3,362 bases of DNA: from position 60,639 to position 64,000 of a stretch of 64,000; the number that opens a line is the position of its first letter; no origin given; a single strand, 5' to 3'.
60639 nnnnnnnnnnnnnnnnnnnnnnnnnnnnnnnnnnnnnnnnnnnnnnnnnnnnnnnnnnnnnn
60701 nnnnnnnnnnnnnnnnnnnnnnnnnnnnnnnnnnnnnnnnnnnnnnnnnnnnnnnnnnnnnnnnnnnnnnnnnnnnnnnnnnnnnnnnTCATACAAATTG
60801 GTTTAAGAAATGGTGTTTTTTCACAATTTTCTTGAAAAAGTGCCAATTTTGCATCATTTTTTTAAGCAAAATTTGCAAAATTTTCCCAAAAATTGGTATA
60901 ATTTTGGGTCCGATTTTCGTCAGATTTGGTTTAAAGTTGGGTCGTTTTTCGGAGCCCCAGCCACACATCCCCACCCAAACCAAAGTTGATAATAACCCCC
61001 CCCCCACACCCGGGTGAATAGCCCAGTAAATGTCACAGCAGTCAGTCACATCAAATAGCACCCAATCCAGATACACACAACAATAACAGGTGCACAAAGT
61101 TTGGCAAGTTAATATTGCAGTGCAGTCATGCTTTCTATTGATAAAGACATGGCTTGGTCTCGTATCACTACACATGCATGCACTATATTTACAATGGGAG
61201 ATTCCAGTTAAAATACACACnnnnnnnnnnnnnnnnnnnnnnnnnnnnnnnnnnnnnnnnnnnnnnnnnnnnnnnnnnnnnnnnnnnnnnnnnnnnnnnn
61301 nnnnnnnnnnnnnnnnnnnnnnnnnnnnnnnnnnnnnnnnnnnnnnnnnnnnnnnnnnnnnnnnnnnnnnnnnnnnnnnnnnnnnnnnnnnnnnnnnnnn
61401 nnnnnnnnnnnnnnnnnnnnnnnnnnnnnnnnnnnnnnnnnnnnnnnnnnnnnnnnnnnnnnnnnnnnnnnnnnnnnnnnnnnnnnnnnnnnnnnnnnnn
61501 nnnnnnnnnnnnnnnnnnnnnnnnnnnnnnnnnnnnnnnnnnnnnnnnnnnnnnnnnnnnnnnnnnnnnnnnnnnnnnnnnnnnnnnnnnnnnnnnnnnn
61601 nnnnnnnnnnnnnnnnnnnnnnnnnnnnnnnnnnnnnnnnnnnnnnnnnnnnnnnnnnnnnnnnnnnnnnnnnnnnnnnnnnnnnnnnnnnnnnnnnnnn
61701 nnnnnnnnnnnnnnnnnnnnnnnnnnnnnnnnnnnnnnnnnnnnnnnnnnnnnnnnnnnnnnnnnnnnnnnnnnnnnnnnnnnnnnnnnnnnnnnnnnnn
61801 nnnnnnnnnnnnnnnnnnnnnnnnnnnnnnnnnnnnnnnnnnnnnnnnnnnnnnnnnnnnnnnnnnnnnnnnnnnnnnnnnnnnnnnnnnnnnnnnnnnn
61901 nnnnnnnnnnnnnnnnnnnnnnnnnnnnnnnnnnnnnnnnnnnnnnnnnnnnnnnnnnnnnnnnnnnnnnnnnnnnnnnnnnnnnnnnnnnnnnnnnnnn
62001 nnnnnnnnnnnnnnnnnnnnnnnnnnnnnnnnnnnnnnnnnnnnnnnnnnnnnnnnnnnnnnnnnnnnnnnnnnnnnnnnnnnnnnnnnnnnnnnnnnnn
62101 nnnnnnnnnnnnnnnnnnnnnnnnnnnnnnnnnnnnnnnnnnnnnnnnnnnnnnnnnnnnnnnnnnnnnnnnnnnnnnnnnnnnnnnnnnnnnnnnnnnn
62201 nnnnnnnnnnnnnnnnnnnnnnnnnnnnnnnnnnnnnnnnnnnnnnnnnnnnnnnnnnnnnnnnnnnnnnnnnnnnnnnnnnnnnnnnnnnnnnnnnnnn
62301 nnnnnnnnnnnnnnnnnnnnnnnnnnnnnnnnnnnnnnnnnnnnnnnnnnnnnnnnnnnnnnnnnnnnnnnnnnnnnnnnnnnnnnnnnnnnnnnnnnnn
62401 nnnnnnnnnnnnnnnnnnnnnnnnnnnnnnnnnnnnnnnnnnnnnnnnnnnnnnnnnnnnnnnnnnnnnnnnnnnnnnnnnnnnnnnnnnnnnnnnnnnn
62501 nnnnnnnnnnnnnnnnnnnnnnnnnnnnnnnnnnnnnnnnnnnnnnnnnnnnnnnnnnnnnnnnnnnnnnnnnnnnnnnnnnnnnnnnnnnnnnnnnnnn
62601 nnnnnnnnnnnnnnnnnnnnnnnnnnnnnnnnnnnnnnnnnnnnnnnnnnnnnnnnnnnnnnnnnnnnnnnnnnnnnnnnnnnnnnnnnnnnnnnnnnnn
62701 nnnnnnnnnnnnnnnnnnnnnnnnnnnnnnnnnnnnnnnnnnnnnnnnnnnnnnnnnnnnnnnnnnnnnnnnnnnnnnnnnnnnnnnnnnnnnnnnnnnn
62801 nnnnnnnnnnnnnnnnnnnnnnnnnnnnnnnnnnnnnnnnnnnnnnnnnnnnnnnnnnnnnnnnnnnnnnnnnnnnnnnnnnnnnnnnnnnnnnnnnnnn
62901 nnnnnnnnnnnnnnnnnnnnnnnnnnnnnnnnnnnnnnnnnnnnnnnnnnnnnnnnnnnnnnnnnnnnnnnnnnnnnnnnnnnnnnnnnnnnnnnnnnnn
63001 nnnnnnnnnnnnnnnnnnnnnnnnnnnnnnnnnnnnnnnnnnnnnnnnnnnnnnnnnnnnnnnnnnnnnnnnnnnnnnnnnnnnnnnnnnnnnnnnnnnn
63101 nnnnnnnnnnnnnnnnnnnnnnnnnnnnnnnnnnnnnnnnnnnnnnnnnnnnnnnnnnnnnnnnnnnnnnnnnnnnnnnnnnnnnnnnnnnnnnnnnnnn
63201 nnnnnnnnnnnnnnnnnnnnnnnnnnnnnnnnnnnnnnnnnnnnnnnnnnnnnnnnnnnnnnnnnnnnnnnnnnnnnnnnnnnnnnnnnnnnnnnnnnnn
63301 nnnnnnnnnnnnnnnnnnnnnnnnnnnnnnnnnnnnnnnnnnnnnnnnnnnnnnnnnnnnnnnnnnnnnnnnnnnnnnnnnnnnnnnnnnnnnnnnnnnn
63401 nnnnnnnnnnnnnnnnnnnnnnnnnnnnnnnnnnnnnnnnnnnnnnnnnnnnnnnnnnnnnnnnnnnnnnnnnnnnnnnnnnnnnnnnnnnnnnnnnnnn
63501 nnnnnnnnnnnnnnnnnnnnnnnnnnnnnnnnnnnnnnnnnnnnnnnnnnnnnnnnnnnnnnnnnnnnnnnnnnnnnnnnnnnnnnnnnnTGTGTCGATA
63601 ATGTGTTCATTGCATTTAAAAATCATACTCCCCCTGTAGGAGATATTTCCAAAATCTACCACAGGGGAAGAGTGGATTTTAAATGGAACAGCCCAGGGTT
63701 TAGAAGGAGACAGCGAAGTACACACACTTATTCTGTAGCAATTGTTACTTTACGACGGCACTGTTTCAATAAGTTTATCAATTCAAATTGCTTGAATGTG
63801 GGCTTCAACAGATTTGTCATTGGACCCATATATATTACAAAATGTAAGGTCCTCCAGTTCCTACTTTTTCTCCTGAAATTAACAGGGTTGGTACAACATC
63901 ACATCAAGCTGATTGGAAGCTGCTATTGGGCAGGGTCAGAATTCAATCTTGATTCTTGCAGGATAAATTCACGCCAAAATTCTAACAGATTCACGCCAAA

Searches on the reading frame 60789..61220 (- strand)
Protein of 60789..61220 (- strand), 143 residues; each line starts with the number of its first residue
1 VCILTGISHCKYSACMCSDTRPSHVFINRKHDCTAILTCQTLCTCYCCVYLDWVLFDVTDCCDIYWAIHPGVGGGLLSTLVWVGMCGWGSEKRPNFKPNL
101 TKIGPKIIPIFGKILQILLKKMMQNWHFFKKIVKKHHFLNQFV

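Call 14: find_encoding_contigs(protein=window:60789-61220:-, flank=3000, max_places=5)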
Protein window:60789-61220:- (143 aa): no gene with exactly this product is on record in the collection.

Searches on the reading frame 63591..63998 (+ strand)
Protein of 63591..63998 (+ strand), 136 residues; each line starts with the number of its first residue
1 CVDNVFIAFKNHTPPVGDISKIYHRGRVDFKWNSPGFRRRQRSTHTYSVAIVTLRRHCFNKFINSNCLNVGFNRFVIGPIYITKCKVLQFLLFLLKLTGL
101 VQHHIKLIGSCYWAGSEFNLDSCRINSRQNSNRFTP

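Call 33: find_homologous_proteins(query=window:63591-63998:+, max_evalue=0.001)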
Query window:63591-63998:+: 9 candidates shared short words with the query, none scored E <= 0.001.
